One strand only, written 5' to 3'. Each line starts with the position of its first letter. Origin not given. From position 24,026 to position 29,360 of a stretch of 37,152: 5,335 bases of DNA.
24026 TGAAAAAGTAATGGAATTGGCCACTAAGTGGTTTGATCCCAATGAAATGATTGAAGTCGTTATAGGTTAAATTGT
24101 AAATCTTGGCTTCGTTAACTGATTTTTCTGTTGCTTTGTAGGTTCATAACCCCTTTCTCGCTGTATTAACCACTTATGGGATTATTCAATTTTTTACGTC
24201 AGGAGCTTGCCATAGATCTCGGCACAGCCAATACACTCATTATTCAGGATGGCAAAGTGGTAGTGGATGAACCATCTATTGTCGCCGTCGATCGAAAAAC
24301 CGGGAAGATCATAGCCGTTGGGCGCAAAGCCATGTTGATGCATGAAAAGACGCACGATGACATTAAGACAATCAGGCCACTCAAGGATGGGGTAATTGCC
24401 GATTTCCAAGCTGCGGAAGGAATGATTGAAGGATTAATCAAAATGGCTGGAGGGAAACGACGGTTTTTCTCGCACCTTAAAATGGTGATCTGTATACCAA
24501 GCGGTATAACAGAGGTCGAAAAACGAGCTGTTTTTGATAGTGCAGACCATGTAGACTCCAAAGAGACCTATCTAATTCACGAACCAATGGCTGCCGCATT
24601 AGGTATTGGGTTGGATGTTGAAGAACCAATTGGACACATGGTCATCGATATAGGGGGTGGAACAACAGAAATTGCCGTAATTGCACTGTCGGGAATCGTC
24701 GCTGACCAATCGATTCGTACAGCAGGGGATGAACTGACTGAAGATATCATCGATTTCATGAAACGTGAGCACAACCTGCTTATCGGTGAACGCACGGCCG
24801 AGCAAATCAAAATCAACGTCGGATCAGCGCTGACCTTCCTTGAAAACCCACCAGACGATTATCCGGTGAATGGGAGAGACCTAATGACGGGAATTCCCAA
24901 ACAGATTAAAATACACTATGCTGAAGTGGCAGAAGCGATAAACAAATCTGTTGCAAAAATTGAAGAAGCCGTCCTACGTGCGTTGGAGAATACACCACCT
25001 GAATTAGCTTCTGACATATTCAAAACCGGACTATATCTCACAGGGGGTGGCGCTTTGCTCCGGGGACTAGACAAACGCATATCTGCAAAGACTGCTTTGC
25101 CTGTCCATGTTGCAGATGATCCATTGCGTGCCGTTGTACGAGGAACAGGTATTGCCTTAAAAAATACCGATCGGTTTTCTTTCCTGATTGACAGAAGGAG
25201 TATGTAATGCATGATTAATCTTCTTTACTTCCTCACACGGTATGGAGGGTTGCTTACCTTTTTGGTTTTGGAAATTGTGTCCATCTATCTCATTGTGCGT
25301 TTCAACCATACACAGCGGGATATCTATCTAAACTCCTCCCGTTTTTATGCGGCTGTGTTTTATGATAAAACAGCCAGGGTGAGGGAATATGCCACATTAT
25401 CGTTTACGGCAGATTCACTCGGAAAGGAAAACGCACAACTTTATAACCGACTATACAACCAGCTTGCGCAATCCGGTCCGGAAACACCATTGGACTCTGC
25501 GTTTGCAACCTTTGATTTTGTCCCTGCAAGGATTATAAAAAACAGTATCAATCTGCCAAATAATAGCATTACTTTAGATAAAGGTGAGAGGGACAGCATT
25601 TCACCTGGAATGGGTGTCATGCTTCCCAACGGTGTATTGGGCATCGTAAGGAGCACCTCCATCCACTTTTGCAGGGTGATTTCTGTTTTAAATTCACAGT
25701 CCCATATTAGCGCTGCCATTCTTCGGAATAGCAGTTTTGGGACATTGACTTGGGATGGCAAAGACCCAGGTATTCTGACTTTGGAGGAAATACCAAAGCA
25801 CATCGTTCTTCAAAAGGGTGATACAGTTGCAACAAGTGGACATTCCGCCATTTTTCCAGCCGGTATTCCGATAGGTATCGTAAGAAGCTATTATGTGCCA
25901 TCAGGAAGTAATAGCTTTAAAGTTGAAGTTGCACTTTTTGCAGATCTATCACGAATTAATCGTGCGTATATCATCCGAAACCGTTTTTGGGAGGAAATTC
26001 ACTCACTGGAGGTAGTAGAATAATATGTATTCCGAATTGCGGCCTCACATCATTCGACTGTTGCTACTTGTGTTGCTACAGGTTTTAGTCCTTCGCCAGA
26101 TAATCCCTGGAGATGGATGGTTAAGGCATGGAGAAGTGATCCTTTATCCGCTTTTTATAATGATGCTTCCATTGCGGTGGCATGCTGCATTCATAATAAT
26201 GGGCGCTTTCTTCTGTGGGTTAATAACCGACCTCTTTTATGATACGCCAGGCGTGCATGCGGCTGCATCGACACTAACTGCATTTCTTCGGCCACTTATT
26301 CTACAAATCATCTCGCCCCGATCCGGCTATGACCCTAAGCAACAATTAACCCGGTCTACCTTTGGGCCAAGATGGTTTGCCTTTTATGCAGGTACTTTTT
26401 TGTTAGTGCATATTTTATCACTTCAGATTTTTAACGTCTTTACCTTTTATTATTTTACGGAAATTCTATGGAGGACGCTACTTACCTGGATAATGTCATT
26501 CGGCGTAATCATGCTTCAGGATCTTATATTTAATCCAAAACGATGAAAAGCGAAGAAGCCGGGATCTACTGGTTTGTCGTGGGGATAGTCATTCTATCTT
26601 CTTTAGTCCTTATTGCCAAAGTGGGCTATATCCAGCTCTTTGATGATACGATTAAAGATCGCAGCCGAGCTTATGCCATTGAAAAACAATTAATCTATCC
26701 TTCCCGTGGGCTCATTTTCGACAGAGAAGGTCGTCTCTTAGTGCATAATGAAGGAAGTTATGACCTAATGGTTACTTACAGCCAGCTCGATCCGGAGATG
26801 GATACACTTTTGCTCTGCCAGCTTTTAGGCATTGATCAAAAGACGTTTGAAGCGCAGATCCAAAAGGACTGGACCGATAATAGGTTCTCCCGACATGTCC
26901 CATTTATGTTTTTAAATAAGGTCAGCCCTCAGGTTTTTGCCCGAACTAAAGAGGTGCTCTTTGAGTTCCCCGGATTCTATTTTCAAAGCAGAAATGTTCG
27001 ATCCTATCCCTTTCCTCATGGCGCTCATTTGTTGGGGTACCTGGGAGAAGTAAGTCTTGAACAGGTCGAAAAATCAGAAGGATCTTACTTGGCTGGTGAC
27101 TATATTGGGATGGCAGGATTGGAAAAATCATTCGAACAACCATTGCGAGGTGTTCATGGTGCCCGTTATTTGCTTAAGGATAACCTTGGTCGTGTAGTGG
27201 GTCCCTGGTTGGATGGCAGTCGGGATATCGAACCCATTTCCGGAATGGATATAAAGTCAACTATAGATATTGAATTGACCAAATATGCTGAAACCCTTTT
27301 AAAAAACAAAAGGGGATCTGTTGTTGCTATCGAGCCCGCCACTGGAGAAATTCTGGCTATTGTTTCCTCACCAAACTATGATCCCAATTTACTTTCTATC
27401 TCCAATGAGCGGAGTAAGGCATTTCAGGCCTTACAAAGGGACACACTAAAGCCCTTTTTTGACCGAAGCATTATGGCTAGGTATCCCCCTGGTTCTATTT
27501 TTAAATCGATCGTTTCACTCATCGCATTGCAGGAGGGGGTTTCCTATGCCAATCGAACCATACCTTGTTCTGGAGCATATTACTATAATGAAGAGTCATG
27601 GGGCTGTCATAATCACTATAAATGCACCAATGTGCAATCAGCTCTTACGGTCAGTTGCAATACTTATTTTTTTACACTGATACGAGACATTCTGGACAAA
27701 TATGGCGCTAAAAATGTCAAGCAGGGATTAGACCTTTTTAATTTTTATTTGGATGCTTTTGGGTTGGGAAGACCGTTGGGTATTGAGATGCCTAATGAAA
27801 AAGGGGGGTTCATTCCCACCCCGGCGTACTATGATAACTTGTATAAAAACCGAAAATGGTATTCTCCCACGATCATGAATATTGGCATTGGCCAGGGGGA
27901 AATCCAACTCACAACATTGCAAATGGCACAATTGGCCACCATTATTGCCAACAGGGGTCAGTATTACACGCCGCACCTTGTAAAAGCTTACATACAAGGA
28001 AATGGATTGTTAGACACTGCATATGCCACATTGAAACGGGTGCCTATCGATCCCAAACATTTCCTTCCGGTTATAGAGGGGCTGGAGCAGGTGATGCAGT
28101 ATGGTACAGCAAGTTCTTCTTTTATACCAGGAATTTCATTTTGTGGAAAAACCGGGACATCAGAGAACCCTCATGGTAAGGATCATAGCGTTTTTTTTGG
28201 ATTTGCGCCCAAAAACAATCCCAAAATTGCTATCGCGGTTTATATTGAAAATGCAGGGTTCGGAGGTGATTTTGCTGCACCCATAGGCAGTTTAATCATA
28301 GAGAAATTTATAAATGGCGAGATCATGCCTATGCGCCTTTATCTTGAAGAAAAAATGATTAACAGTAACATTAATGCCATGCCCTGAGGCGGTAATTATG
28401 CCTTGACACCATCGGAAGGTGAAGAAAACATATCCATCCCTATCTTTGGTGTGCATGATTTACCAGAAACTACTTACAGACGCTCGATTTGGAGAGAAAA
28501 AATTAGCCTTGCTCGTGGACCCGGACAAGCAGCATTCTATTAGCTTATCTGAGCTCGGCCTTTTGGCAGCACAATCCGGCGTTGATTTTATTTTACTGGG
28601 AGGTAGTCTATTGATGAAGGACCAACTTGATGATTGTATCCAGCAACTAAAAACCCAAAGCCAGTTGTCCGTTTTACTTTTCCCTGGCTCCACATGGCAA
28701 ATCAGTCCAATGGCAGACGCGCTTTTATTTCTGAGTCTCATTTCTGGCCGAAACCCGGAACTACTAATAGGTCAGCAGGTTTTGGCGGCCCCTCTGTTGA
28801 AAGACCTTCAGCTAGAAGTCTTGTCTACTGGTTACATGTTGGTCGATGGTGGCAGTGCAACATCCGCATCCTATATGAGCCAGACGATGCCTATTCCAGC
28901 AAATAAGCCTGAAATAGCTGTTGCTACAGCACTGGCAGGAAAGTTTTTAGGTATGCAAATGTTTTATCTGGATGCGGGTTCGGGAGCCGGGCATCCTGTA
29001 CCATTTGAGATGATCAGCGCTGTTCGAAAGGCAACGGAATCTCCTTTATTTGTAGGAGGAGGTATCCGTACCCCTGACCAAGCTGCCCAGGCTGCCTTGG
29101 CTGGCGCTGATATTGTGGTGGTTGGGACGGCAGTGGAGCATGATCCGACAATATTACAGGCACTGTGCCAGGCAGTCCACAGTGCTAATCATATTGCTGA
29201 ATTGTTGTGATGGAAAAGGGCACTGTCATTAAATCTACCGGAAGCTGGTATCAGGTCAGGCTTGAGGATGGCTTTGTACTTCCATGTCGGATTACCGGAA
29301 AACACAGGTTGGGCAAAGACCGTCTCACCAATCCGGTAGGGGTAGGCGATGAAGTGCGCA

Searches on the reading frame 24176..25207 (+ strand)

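Call 44: search_protein_families(library=pfam, proteins=[window:24176-25207:+], max_evalue=0.0001)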
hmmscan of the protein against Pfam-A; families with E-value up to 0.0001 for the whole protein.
window:24176-25207:+ (343 aa): 4 families
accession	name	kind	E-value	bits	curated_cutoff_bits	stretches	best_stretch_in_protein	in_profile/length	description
PF06723.19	MreB_Mbl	-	6.6e-123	410.1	27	1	9-333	2-324/327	MreB/Mbl protein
PF14450.12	FtsA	-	5.5e-11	43.4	31.8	1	155-314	1-111/127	Cell division protein FtsA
PF00022.25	Actin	-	2.9e-07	29.9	27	0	31-198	29-190/410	Actin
PF00012.26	HSP70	-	8.3e-07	28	20.6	1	102-174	135-208/599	Hsp70 protein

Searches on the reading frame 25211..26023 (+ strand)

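Call 45: search_protein_families(library=pfam, proteins=[window:25211-26023:+], max_evalue=0.0001)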
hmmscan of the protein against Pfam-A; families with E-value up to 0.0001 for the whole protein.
window:25211-26023:+ (270 aa): 1 family
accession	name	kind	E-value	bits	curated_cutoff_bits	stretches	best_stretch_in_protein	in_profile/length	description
PF04085.20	MreC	-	2.3e-35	122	28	1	108-255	1-146/147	Rod shape-determining protein MreC, barrel core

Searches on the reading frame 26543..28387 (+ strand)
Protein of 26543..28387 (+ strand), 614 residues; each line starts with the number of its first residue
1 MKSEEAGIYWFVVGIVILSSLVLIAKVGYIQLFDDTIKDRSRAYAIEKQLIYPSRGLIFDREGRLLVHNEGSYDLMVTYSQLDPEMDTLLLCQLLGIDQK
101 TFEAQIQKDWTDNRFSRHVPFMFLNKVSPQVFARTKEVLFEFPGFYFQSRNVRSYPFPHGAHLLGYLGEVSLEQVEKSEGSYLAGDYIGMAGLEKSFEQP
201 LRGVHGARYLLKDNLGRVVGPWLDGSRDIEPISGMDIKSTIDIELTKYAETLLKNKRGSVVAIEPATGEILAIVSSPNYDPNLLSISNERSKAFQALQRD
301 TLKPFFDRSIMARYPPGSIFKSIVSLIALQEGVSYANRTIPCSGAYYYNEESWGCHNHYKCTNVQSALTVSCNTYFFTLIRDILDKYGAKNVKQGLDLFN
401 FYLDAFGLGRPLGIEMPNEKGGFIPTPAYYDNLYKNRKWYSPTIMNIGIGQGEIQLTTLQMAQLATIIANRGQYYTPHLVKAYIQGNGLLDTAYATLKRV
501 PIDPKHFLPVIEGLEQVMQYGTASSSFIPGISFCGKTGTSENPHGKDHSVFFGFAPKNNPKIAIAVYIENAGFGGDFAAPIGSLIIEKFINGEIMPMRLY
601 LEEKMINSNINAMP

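Call 45: search_protein_families(library=pfam, proteins=[window:26543-28387:+], max_evalue=0.0001)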
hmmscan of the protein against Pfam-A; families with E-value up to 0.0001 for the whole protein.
window:26543-28387:+ (614 aa): 2 families
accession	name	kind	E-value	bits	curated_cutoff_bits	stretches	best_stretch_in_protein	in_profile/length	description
PF00905.27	Transpeptidase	-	1.5e-57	195.6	22.1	1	258-586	1-298/299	Penicillin binding protein transpeptidase domain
PF03717.20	PBP_dimer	-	5.3e-36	125.1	24.4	1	51-219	2-176/180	Penicillin-binding Protein dimerisation domain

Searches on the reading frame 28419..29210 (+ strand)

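Call 45: search_protein_families(library=pfam, proteins=[window:28419-29210:+], max_evalue=0.0001)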
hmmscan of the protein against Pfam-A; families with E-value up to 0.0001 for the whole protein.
window:28419-29210:+ (263 aa): 5 families
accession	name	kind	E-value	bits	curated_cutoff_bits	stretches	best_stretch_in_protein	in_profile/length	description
PF01884.23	PcrB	-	1.9e-40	139.2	23.9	1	27-248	6-221/226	PcrB family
PF00977.27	His_biosynth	-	1.2e-10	41.7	23.6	1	187-256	53-122/228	Histidine biosynthesis protein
PF00290.26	Trp_syntA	-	2e-06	27.4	27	1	197-239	188-229/259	Tryptophan synthase alpha chain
PF05690.20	ThiG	-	5.7e-05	23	23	1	187-254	156-225/247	Thiazole biosynthesis protein ThiG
PF04131.20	NanE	-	9e-05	22.2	27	0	195-254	133-191/192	Putative N-acetylmannosamine-6-phosphate epimerase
